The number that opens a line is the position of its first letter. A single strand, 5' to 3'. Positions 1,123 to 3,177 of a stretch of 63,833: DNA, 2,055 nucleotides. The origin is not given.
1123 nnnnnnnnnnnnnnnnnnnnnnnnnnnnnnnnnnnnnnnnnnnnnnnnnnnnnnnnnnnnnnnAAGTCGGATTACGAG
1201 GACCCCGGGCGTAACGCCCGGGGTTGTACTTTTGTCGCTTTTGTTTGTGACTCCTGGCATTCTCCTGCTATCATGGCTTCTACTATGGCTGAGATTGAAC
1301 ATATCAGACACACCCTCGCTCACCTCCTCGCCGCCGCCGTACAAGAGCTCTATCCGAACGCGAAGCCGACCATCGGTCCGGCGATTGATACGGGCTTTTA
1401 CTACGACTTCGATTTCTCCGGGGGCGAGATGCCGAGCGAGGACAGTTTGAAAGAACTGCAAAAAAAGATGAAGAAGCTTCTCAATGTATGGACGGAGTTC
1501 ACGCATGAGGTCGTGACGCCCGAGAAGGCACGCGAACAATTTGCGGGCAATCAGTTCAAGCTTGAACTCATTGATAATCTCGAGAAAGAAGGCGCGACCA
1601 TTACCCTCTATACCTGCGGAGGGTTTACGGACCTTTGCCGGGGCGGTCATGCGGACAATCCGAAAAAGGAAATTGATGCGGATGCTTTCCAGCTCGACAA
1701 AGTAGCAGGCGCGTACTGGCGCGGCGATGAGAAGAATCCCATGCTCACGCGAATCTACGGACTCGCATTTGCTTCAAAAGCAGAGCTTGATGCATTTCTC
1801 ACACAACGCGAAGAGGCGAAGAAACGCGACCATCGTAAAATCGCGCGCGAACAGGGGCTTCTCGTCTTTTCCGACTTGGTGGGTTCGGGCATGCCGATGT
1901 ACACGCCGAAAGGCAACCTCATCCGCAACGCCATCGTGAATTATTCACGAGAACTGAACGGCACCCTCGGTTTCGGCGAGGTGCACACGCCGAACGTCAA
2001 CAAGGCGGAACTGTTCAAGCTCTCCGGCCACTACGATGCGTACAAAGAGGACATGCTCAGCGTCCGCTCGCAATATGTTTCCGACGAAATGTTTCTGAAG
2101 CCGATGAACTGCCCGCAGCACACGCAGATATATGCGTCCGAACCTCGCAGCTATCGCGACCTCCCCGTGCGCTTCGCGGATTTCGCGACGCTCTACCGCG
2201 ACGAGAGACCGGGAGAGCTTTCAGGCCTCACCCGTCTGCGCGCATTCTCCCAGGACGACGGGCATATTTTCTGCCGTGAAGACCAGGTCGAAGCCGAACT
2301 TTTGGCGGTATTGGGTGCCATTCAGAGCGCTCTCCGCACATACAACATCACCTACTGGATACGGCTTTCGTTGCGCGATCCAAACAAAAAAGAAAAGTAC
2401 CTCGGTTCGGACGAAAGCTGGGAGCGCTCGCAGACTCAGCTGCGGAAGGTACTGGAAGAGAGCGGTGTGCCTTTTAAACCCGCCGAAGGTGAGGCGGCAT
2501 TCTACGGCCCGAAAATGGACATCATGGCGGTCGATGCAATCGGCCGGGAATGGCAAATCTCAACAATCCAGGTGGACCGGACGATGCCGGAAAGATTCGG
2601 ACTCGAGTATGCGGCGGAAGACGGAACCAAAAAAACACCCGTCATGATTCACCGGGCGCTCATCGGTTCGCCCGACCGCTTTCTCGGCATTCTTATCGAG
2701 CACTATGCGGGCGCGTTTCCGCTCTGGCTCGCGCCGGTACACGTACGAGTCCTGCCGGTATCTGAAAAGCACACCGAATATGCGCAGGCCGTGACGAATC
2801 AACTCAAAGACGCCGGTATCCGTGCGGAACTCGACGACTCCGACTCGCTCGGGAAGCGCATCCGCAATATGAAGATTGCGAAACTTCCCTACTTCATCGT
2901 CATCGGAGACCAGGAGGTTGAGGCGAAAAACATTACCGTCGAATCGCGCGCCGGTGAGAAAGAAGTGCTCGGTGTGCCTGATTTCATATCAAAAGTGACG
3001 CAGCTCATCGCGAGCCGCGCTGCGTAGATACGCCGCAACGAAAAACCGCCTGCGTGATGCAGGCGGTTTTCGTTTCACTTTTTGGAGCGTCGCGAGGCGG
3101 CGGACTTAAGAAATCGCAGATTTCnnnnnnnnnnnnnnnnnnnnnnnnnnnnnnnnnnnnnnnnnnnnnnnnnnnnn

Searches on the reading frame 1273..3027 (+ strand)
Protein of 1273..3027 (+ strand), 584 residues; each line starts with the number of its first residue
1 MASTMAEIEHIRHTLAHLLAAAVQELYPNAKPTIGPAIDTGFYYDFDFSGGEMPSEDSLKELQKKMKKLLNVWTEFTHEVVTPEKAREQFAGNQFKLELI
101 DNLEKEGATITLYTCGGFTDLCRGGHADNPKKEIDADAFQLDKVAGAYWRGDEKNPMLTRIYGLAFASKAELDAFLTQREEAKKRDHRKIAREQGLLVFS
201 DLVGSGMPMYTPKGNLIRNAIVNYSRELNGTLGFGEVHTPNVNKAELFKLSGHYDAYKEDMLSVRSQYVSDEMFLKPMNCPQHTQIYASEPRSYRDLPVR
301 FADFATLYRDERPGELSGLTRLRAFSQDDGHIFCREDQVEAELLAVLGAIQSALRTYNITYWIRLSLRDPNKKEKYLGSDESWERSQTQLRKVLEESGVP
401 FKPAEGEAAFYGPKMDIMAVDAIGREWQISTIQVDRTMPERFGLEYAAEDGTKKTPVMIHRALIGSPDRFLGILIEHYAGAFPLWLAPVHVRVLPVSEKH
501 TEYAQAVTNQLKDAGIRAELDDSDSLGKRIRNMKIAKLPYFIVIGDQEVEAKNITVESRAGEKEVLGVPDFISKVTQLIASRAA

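Call 13: search_protein_families(library=pfam, proteins=[window:1273-3027:+], max_evalue=0.001)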
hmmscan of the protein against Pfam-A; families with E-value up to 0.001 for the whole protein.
window:1273-3027:+ (584 aa): 3 families
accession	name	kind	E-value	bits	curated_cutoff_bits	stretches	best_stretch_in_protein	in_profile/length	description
PF00587.30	tRNA-synt_2b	-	2.2e-43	148.9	29.3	1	270-478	8-179/179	tRNA synthetase class II core domain (G, H, P, S and T)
PF03129.25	HGTP_anticodon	-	9.6e-20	71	21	1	490-577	1-93/94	Anticodon binding domain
PF07973.19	tRNA_SAD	-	6.1e-07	29.8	24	1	110-162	1-44/44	Threonyl and Alanyl tRNA synthetase second additional domain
